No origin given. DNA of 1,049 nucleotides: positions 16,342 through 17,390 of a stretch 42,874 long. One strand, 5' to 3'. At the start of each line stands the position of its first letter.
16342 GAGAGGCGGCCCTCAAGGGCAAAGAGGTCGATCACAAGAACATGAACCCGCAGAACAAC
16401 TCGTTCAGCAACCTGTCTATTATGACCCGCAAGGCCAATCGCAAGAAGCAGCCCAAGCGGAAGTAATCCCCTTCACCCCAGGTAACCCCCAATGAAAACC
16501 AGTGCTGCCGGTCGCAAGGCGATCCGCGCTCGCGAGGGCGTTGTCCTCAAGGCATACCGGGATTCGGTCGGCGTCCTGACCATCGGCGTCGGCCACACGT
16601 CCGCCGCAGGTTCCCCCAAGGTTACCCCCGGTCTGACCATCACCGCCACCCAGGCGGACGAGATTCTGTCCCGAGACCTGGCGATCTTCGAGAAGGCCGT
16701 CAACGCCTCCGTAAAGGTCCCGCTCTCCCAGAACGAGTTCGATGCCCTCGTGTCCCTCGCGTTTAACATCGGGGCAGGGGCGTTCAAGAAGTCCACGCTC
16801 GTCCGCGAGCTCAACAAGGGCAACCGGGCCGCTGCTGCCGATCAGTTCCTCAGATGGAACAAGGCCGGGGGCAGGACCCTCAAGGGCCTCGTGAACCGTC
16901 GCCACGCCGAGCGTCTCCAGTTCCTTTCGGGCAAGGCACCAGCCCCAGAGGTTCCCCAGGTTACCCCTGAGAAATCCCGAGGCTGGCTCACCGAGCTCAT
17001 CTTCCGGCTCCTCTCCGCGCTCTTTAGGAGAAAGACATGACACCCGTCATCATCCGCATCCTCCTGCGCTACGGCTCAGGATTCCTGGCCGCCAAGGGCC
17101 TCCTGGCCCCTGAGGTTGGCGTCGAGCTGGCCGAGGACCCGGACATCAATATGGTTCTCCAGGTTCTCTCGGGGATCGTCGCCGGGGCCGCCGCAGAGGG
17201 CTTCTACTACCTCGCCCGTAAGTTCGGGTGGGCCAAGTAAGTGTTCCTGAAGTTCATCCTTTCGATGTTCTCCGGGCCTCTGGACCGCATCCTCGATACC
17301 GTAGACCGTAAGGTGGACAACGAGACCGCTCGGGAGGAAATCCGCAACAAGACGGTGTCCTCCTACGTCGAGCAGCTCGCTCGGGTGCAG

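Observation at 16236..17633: The lysis cassette sits between the scaffold and capsid genes and is bracketed by 13-bp direct repeats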

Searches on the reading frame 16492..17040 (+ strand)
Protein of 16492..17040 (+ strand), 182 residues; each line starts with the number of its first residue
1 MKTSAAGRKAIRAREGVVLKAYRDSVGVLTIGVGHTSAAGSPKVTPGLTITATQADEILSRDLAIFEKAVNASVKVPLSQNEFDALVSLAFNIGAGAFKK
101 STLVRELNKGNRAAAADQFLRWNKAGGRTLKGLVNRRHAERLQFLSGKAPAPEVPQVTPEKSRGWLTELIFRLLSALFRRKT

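Call 9: search_protein_families(library=pfam, proteins=[window:16492-17040:+], max_evalue=0.1)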
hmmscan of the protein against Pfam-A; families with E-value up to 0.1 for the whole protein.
window:16492-17040:+ (182 aa): 2 families
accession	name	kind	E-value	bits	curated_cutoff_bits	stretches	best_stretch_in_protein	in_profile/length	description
PF00959.24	Phage_lysozyme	-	2e-48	164.3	22.3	1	14-140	3-125/125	Phage lysozyme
PF03628.18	PapG_C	-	0.097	13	20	0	57-131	12-80/108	PapG chaperone-binding domain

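Call 10: search_protein_families(library=phrogs, proteins=[window:16492-17040:+], max_evalue=0.01)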
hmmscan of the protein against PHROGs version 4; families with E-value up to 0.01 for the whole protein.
window:16492-17040:+ (182 aa): 11 families
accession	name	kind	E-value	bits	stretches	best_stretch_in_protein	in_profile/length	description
phrog_7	-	lysis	2e-65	222.4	1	1-168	552-725/873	endolysin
phrog_33083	-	lysis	2.3e-27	96.8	1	1-144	1-140/456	endolysin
phrog_10457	-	lysis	2.4e-25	89.6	1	50-145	3-94/95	endolysin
phrog_7910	-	lysis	5.7e-20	72.7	1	59-148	6-95/96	endolysin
phrog_28234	-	lysis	1.8e-13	51.3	1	29-158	99-235/372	endolysin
phrog_3572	-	lysis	1.6e-05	24.5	1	11-80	271-340/653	endolysin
phrog_13211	-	tail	0.00011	21.4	1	21-118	764-862/887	baseplate hub subunit and tail lysozyme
phrog_6543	-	unknown function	0.00037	21.7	1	14-47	34-66/71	-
phrog_2083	-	head and packaging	0.0009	18.9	1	15-120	771-875/908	internal virion lysozyme motif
phrog_3617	-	unknown function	0.0045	17.2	1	20-141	270-400/405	-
phrog_16615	-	other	0.0062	16.4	1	80-151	285-355/529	peptidase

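Call 57: find_homologous_proteins(query=window:16492-17040:+, max_evalue=1e-30)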
Query window:16492-17040:+ (182 aa): 1222 proteins with E <= 1e-30 among 2358 candidates; the best 120 are listed.
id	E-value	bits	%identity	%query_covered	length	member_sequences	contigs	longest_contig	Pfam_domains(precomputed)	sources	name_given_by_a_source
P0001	4.7e-110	383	100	100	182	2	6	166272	PF00959.25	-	-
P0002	3.1e-69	250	70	99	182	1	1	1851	PF00959.25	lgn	-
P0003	3.6e-69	250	70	100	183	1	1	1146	PF00959.25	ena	-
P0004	6.0e-69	249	69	99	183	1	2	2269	PF00959.25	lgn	-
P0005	8.6e-69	249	69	99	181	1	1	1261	PF00959.25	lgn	-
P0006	2.2e-68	247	68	99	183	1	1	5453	PF00959.25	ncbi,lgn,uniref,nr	ncbi:lysozyme [Sinorhizobium meliloti]|uniref:lysozyme n=1 Tax=Rhizobium meliloti TaxID=382 RepID=UP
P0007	7.7e-68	246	67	99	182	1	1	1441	PF00959.25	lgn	-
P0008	8.3e-68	246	73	91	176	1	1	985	PF00959.25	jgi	jgi:lysozyme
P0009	1.3e-67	245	72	96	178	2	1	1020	PF00959.25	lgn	-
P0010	3.8e-67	243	70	98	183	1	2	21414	PF00959.25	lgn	-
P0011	1.2e-66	242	68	100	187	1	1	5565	PF00959.25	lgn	-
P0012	4.7e-66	240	70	98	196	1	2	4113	PF00959.25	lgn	-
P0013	3.2e-65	237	68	98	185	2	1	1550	PF00959.25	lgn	-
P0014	1.1e-64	235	67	93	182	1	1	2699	PF00959.25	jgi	jgi:lysozyme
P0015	2.2e-64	234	69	99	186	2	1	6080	PF00959.25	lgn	-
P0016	5.4e-64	233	71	88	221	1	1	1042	PF00959.25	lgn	-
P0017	6.0e-64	233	76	81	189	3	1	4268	PF00959.25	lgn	-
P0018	6.0e-64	233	67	99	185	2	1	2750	PF00959.25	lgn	-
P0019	6.2e-64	233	66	99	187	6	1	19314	PF00959.25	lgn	-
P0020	1.4e-63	232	66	99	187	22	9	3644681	PF00959.25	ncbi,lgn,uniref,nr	ncbi:lysozyme [Sinorhizobium meliloti]|uniref:lysozyme n=1 Tax=Rhizobium meliloti TaxID=382 RepID=UP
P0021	2.4e-63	231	65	100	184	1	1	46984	PF00959.25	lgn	-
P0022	2.8e-63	231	77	80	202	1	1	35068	PF00959.25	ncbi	-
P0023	6.7e-63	230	65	96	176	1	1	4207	PF00959.25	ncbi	-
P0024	3.7e-62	227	75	80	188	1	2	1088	PF00959.25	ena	-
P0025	9.5e-62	226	73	86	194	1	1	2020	PF00959.25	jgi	-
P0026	1.4e-61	225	62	99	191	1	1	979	PF00959.25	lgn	-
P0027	1.9e-61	225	76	80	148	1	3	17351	PF00959.25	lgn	-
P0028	2.1e-61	225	76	80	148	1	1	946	PF00959.25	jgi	-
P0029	2.8e-61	224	71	86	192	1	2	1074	PF00959.25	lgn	-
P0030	3.0e-61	224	65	98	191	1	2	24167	PF00959.25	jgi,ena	-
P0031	3.0e-61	224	65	98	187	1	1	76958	PF00959.25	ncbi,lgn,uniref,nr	ncbi:lysozyme [Pseudochrobactrum sp. sp1633]|uniref:lysozyme n=1 Tax=Pseudochrobactrum sp. sp1633 Ta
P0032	5.3e-61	223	75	80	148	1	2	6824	PF00959.25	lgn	-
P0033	5.6e-61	223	72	86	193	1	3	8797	PF00959.25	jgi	jgi:lysozyme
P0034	5.7e-61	223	64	99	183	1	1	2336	PF00959.25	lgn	-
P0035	9.0e-61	223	64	99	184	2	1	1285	PF00959.25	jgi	-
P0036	9.5e-61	223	64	99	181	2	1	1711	PF00959.25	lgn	-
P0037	1.5e-60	222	65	99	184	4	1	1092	PF00959.25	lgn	-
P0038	1.6e-60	222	69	88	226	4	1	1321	PF00959.25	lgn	-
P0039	2.3e-60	221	64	99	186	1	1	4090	PF00959.25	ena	-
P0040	4.6e-60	220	70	88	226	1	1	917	PF00959.25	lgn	-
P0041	4.9e-60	220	63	98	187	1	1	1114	PF00959.25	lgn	-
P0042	5.1e-60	220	76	80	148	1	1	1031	PF00959.25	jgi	-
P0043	5.5e-60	220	70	87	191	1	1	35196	PF00959.25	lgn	-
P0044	1.2e-59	219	75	80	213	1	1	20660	PF00959.25,PF01471.24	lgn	-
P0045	1.3e-59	219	73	80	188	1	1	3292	PF00959.25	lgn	-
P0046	1.5e-59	219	76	79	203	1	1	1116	PF00959.25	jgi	jgi:GH24 family phage-related lysozyme (muramidase)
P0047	1.9e-59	218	72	86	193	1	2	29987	PF00959.25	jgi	-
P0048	2.1e-59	218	65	99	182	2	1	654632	PF00959.25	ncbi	-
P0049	3.5e-59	218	68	89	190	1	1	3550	PF00959.25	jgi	-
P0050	3.6e-59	217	76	79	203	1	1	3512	PF00959.25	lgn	-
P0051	5.4e-59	217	76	79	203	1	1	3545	PF00959.25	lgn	-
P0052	6.6e-59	217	70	86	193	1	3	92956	PF00959.25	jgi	jgi:lysozyme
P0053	8.7e-59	216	64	99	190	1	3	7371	PF00959.25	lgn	-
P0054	9.3e-59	216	62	99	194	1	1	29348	PF00959.25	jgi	jgi:lysozyme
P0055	9.7e-59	216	68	88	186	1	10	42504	PF00959.25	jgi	jgi:lysozyme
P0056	1.1e-58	216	64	99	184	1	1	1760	PF00959.25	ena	-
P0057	1.2e-58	216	76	80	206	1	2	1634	PF00959.25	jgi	jgi:GH24 family phage-related lysozyme (muramidase)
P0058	1.4e-58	216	70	84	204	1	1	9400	PF00959.25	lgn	-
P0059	2.1e-58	215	63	98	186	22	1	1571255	PF00959.25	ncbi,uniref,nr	ncbi:lysozyme [Ochrobactrum sp. A-1]|uniref:lysozyme n=1 Tax=Ochrobactrum sp. A-1 TaxID=2920940 RepI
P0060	2.5e-58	215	73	80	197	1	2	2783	PF00959.25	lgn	-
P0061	2.7e-58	215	74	80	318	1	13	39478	PF00959.25,PF01471.24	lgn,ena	-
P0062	3.0e-58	214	62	96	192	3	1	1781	PF00959.25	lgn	-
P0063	3.5e-58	214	62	98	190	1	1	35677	PF00959.25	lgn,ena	-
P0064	4.2e-58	214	61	99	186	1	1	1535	PF00959.25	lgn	-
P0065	4.5e-58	214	72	81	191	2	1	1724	PF00959.25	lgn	-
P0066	4.5e-58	214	64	96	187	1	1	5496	PF00959.25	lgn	-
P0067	5.6e-58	214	62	99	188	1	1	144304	PF00959.25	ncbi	-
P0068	5.9e-58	214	71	80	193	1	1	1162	PF00959.25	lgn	-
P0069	6.2e-58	213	63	98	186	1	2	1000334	PF00959.25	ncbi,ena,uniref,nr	ncbi:lysozyme [Brucella anthropi]|uniref:lysozyme n=1 Tax=Brucella anthropi TaxID=529 RepID=UPI00124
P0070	7.4e-58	213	73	80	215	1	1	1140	PF00959.25,PF01471.24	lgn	-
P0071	7.6e-58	213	70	83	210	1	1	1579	PF00959.25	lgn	-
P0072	9.0e-58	213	75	79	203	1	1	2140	PF00959.25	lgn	-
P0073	9.1e-58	213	75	79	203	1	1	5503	PF00959.25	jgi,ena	-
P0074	1.2e-57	213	62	96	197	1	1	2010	PF00959.25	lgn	-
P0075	1.3e-57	212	63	98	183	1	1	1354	PF00959.25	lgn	-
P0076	1.3e-57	212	62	98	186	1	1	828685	PF00959.25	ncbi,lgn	-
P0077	1.6e-57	212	72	80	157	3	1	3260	PF00959.25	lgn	-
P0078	1.7e-57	212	64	99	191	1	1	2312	PF00959.25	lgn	-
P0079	1.8e-57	212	74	80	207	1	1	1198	PF00959.25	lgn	-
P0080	1.9e-57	212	68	88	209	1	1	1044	PF00959.25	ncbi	-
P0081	2.2e-57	212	73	80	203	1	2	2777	PF00959.25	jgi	jgi:GH24 family phage-related lysozyme (muramidase)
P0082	2.6e-57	211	72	80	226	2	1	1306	PF00959.25,PF01471.24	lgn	-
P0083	2.6e-57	211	67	89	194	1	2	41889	PF00959.25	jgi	jgi:lysozyme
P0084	2.8e-57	211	72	80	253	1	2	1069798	PF00959.25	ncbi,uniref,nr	ncbi:lysozyme [Shinella curvata]|uniref:Lysozyme n=1 Tax=Shinella curvata TaxID=1817964 RepID=A0ABT8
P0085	3.4e-57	211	57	99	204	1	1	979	PF00959.25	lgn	-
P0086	3.9e-57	211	74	79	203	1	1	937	PF00959.25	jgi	-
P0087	4.0e-57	211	66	82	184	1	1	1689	PF00959.25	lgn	-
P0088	4.2e-57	211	71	80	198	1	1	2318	PF09374.16,PF00959.25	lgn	-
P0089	5.7e-57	210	74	79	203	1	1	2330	PF00959.25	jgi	-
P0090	6.5e-57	210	74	79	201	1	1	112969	PF00959.25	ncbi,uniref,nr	ncbi:lysozyme [Shinella sp. CPCC 101442]|uniref:lysozyme n=1 Tax=Shinella sp. CPCC 101442 TaxID=2932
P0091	9.7e-57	210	70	80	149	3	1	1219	PF00959.25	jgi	jgi:lysozyme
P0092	1.2e-56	209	73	80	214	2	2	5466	PF00959.25,PF01471.24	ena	-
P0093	1.2e-56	209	72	80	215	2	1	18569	PF00959.25,PF01471.24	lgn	-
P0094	1.5e-56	209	72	81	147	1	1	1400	PF00959.25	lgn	-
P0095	1.8e-56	209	73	80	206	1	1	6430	PF00959.25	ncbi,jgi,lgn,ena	jgi:lysozyme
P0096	1.9e-56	209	62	98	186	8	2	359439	PF00959.25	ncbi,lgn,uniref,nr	ncbi:lysozyme [Brucella anthropi]|uniref:lysozyme n=1 Tax=Brucella anthropi TaxID=529 RepID=UPI0003A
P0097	2.1e-56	208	73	81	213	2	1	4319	PF09374.16,PF00959.25,PF01471.24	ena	-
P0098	2.4e-56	208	72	80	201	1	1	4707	PF00959.25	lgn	-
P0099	2.4e-56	208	72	80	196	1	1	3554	PF00959.25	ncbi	-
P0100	2.5e-56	208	66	87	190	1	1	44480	PF00959.25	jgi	-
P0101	4.1e-56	208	72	82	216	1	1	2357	PF00959.25,PF01471.24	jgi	jgi:GH24 family phage-related lysozyme (muramidase)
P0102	6.0e-56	207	62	99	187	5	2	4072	PF00959.25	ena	-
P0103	7.9e-56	207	62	98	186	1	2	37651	PF00959.25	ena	-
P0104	8.0e-56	207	62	98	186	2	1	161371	PF00959.25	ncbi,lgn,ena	-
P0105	9.4e-56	206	72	80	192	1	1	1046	PF00959.25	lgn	-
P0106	9.9e-56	206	70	80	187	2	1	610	PF00959.25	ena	-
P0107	1.3e-55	206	62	100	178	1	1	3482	PF00959.25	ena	-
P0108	1.5e-55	206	59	99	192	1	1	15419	PF00959.25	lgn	-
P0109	1.7e-55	206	60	98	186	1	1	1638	PF00959.25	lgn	-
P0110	2.2e-55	205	67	84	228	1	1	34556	PF00959.25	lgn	-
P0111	2.3e-55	205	67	81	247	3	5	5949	PF00959.25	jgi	jgi:lysozyme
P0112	2.7e-55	205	72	80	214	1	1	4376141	PF00959.25,PF01471.24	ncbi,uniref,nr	ncbi:glycoside hydrolase family protein [Pararhizobium gei]|uniref:glycoside hydrolase family protei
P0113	2.8e-55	205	72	79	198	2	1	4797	PF00959.25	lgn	-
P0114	3.6e-55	204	60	99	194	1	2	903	PF00959.25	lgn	-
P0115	4.2e-55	204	60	96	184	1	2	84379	PF00959.25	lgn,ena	-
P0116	5.2e-55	204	71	80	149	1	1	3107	PF00959.25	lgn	-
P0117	5.7e-55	204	71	82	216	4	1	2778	PF00959.25,PF01471.24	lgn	-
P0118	6.8e-55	204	66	85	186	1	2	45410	PF00959.25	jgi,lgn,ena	-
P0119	7.5e-55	203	71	81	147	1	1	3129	PF00959.25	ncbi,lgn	-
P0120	8.2e-55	203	66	85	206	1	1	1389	PF00959.25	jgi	jgi:lysozyme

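Call 58: find_encoding_contigs(protein=P0055, flank=3500, max_places=3)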
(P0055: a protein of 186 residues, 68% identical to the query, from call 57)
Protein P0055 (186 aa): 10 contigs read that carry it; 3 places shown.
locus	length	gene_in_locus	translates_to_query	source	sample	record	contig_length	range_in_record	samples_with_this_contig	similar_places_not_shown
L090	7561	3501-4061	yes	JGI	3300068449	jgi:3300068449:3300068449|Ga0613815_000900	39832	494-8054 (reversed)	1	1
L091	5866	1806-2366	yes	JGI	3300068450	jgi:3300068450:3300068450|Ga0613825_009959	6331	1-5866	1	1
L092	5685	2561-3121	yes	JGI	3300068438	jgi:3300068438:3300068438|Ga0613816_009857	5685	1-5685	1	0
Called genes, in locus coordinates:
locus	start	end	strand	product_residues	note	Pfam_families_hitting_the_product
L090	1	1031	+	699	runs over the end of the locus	-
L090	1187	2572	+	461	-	-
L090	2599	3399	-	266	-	PF05050:Methyltransf_21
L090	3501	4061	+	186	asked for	PF00959:Phage_lysozyme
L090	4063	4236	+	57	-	-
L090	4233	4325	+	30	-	-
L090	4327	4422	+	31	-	-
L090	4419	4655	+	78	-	-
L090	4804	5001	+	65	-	-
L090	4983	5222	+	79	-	-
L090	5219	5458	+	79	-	-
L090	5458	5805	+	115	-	-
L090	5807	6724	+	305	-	-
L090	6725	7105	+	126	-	-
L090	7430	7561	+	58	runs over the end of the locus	-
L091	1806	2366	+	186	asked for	PF00959:Phage_lysozyme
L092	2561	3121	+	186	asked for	PF00959:Phage_lysozyme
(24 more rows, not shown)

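Call 59: find_encoding_contigs(protein=P0083, flank=3500, max_places=2)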
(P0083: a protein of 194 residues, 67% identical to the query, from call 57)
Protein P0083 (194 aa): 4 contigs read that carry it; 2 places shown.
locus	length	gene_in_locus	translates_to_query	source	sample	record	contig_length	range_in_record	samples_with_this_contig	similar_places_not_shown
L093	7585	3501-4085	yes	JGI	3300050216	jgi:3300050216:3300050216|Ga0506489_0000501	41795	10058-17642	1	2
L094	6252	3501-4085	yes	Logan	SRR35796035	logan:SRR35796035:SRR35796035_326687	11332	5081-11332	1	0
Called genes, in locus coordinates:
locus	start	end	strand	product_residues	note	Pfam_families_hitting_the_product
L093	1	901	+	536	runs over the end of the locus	PF08291:Peptidase_M15_3, PF05951:Peptidase_M15_2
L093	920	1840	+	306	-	-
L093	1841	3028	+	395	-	-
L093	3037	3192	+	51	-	-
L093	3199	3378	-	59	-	-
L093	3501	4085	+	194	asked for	PF00959:Phage_lysozyme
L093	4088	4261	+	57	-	-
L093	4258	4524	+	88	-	-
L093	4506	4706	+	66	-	-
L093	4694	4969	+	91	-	-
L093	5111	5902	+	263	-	PF13365:Trypsin_2, PF00089:Trypsin (weak)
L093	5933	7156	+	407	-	-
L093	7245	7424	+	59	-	-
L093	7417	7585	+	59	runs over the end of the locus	-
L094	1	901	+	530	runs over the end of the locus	PF05951:Peptidase_M15_2, PF08291:Peptidase_M15_3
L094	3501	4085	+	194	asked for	PF00959:Phage_lysozyme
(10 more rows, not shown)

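Call 60: find_encoding_contigs(protein=P0100, flank=3500, max_places=2)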
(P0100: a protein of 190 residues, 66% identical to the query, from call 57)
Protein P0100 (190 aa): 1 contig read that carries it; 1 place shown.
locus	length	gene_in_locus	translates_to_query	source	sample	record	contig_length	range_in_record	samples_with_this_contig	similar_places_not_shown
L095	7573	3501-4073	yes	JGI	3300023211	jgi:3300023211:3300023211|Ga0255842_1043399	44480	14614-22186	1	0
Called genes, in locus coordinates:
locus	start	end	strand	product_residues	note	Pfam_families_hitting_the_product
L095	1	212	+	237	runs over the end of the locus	PF05662:YadA_stalk (weak)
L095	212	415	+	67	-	-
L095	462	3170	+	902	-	-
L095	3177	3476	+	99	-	-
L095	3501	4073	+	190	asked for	PF00959:Phage_lysozyme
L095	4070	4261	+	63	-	PF23987:Phage_holin_10 (weak)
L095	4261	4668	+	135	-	-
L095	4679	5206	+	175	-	-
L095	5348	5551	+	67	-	-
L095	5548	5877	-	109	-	-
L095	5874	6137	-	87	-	-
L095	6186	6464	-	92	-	-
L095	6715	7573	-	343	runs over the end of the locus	PF00589:Phage_integrase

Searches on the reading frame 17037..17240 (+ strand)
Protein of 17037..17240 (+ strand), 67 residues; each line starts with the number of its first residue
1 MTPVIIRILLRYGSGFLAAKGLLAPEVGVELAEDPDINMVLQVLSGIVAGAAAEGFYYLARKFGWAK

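Call 9: search_protein_families(library=pfam, proteins=[window:17037-17240:+], max_evalue=0.1)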
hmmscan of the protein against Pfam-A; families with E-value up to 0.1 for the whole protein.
window:17037-17240:+ (67 aa): 1 family
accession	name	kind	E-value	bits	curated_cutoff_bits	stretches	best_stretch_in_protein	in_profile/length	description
PF23987.1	Phage_holin_10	-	0.00011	22.6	27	1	4-53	6-42/52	Bacteriophage holin Pam3 gp28 family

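Call 10: search_protein_families(library=phrogs, proteins=[window:17037-17240:+], max_evalue=0.01)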
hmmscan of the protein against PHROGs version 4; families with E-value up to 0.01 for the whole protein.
window:17037-17240:+ (67 aa): 1 family
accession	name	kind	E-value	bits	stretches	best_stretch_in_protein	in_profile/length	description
phrog_34283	-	unknown function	0.00045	21.3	1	4-60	8-61/72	-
